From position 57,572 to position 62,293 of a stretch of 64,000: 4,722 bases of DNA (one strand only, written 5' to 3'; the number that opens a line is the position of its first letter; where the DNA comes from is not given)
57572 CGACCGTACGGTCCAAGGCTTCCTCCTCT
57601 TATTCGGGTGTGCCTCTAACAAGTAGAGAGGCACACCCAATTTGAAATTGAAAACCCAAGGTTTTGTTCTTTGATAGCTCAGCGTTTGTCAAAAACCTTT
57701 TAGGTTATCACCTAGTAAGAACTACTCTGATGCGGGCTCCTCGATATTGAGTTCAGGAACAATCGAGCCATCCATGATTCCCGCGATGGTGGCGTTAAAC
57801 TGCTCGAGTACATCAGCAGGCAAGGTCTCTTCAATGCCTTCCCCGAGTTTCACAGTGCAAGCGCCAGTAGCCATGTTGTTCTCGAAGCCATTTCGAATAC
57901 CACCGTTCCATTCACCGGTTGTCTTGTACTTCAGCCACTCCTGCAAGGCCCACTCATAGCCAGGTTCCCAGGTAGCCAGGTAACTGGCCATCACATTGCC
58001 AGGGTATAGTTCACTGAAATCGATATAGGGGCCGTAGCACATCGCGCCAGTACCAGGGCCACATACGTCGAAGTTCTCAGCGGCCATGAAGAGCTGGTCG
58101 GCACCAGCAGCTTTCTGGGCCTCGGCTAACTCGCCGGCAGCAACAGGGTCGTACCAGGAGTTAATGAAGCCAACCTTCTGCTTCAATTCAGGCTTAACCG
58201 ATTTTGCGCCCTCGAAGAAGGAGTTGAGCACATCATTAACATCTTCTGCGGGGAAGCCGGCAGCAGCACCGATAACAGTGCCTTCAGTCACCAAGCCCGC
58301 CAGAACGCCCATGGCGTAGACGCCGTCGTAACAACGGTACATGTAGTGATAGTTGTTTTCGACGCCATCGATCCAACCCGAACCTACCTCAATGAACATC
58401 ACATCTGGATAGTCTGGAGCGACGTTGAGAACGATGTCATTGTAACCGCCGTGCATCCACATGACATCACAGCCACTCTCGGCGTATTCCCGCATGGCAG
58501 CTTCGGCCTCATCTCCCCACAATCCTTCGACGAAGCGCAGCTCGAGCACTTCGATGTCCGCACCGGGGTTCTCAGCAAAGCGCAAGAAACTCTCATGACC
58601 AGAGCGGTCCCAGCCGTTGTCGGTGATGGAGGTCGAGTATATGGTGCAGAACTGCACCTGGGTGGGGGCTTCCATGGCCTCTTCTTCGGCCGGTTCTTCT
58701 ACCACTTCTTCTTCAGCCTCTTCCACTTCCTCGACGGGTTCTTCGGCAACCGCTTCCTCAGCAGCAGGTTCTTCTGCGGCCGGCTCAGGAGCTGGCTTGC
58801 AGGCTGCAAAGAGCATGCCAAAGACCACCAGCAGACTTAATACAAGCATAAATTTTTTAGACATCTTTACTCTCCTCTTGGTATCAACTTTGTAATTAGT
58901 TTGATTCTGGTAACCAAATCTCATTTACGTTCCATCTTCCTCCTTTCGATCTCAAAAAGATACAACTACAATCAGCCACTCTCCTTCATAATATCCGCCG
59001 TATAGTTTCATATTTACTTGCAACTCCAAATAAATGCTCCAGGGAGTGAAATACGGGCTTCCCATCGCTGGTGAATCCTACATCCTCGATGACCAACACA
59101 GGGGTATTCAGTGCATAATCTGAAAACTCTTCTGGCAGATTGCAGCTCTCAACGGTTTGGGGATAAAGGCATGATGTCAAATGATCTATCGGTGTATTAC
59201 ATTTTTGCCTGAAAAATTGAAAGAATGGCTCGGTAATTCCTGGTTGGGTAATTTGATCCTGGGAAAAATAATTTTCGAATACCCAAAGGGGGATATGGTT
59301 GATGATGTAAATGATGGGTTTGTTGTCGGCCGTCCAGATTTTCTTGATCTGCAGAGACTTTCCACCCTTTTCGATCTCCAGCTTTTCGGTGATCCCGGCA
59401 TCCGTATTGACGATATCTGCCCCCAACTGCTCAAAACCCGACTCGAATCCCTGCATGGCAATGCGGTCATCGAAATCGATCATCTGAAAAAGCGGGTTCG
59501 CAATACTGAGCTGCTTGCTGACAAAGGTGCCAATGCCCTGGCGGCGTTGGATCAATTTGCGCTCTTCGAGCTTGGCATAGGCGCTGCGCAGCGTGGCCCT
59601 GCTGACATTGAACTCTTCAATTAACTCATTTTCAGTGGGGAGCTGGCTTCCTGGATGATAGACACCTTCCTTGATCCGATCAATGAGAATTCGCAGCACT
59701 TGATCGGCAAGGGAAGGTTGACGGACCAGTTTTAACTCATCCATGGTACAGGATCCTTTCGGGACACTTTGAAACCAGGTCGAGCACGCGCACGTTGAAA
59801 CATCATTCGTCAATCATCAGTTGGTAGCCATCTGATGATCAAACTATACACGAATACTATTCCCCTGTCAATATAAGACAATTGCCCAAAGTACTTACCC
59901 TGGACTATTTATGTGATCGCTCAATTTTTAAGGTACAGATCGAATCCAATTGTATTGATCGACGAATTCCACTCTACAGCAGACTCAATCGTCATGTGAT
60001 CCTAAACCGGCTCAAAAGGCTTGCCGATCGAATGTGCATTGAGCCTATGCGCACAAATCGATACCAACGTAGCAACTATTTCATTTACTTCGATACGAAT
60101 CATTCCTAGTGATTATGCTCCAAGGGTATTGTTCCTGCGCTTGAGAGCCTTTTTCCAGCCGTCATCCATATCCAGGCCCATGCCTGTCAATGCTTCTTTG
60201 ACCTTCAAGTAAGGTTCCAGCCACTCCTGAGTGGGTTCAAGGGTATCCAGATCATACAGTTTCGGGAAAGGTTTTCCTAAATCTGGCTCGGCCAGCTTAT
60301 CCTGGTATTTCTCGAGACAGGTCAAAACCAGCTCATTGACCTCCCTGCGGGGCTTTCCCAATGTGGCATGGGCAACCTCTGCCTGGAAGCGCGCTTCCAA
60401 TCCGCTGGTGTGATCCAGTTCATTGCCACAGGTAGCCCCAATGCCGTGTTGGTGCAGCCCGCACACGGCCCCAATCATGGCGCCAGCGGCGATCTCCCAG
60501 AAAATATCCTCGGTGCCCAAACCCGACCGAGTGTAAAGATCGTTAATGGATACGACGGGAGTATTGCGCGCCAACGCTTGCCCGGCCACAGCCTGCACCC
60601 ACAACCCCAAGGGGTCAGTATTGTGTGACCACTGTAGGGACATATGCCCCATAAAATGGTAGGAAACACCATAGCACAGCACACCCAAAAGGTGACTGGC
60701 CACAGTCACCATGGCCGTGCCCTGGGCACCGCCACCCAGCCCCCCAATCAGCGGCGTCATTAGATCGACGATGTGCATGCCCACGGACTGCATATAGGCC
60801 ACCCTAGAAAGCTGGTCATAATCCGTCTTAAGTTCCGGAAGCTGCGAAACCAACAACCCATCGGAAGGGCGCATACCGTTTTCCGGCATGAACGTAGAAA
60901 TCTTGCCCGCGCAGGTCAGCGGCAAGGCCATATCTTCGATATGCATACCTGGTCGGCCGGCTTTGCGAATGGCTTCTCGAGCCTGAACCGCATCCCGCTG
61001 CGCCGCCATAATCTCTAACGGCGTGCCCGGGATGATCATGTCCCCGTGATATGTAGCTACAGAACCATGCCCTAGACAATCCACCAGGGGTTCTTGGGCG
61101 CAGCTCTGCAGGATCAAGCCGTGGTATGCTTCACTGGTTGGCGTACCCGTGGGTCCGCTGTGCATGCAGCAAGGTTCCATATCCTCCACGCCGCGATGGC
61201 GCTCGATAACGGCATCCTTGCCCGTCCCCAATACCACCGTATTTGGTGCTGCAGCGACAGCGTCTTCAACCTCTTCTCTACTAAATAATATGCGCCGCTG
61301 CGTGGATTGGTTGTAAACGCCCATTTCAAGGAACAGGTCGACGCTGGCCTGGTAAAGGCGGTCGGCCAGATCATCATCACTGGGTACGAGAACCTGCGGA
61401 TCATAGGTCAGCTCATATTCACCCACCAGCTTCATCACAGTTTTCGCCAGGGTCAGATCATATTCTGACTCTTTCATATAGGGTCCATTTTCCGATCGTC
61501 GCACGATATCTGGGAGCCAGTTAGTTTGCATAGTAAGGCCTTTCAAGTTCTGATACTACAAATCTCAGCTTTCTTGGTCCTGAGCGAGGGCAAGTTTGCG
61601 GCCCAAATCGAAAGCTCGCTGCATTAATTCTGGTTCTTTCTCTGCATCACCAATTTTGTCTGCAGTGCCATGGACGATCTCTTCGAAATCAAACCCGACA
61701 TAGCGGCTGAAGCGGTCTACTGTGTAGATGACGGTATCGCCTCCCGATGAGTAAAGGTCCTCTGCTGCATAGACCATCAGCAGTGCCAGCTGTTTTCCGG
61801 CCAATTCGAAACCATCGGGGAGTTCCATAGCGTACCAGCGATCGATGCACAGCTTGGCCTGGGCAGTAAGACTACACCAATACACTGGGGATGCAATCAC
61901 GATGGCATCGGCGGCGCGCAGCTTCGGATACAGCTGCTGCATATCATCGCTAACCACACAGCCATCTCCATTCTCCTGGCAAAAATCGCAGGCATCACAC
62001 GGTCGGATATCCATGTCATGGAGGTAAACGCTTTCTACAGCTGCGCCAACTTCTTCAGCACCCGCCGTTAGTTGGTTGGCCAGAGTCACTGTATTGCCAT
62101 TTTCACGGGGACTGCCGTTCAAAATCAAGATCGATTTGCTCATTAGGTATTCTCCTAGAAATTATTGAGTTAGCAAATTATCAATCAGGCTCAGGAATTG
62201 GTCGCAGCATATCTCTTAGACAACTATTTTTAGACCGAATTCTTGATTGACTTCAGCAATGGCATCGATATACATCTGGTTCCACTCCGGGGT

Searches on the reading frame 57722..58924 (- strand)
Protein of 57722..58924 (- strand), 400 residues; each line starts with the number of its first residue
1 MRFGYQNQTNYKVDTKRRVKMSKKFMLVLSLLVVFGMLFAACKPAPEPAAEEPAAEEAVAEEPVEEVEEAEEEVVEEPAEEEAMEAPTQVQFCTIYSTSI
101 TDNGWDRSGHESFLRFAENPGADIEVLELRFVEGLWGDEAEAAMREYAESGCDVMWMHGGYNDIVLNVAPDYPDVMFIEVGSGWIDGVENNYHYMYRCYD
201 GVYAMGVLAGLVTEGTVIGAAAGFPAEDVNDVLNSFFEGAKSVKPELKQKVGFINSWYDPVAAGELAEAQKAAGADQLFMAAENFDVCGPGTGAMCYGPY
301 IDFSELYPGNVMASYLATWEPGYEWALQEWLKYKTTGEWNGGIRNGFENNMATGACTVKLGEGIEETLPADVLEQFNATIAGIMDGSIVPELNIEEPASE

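Call 7: search_protein_families(library=pfam, proteins=[window:57722-58924:-])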
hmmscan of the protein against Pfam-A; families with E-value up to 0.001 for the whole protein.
window:57722-58924:- (400 aa): 1 family
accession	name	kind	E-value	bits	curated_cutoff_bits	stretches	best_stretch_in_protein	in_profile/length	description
PF02608.20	Bmp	-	1.4e-22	80.5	24.1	1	94-283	6-192/301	ABC transporter substrate-binding protein PnrA-like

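Call 21: search_solved_structures(query=window:57722-58924:-, max_evalue=0.001)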
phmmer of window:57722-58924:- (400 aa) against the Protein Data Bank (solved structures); distinct sequences matched with E-value up to 0.001: 8.
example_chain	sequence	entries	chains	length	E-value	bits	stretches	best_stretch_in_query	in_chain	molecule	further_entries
6pi5_A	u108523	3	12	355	6.7e-22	81.3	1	84-340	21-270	Atrazine periplasmic binding protein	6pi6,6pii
3s99_A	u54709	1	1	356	5.6e-20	75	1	94-327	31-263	Basic membrane lipoprotein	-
2hqb_A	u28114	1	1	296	4.2e-09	39.1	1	98-287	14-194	Transcriptional activator of comK gene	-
6y9u_A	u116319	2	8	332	1e-05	28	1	160-291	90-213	Lipoprotein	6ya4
6yab_DDD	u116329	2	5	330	1e-05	28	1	160-291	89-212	Lipoprotein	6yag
6ya3_C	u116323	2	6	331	1e-05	28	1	160-291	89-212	Lipoprotein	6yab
6yab_AAA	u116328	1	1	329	1.1e-05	27.9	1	160-291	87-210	Lipoprotein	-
7x0r_A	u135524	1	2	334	0.00089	21.6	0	102-316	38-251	Lbp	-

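Call 36: search_protein_families(library=ncbifam, proteins=[window:57722-58924:-], max_evalue=0.00001)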
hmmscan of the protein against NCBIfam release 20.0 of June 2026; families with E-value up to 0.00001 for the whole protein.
window:57722-58924:- (400 aa): 1 family
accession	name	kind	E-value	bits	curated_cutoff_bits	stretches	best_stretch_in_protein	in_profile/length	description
NF047927.1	ABC_BMP_B6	equivalog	1.4e-09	37.6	400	1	99-279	12-189/314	putative B6 ABC transporter substrate-binding protein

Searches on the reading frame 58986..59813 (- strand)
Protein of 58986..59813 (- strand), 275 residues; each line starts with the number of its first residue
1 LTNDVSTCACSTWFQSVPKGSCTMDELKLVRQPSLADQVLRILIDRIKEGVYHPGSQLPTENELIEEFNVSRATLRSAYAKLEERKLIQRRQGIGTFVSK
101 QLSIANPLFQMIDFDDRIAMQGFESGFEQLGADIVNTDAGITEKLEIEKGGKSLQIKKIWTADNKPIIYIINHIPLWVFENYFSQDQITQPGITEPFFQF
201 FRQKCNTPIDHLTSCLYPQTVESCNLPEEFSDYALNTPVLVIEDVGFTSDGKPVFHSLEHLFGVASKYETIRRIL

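Call 7: search_protein_families(library=pfam, proteins=[window:58986-59813:-])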
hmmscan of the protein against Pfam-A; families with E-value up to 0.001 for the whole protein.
window:58986-59813:- (275 aa): 2 families
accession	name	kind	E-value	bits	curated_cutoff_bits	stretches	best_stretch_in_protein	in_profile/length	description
PF00392.27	GntR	-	5.4e-21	74.5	27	1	35-98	1-64/64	Bacterial regulatory proteins, gntR family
PF07702.18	UTRA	-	1.8e-11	44.5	23.8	1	121-258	2-132/141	UTRA domain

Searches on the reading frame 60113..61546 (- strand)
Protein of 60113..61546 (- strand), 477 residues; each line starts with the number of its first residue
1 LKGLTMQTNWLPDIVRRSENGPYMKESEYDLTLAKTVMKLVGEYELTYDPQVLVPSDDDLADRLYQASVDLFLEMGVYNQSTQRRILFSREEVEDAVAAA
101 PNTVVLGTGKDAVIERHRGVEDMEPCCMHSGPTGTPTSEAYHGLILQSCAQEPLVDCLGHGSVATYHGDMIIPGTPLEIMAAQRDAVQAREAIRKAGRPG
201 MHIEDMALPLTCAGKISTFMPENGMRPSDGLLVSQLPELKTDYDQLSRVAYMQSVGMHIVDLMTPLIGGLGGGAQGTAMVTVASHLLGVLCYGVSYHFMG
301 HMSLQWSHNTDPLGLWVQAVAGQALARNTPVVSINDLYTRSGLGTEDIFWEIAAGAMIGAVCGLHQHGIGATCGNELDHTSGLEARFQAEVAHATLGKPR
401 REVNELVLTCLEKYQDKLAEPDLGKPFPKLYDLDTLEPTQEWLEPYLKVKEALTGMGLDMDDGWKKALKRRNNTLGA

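Call 7: search_protein_families(library=pfam, proteins=[window:60113-61546:-])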
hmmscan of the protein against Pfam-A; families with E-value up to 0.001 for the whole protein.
window:60113-61546:- (477 aa): 1 family
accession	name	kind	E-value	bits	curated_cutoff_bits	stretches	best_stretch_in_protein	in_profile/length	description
PF05369.18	MtmB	-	1.7e-97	327.5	25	1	13-458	5-450/450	Monomethylamine methyltransferase MtmB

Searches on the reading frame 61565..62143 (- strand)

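Call 7: search_protein_families(library=pfam, proteins=[window:61565-62143:-])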
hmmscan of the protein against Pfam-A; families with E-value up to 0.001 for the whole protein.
window:61565-62143:- (192 aa): 2 families
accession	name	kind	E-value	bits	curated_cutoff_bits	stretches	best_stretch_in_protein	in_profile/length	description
PF03358.20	FMN_red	-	4.8e-25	88.4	24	1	5-125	3-115/152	NADPH-dependent FMN reductase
PF02525.22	Flavodoxin_2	-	5e-16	59.4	27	1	4-166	2-183/198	Flavodoxin-like fold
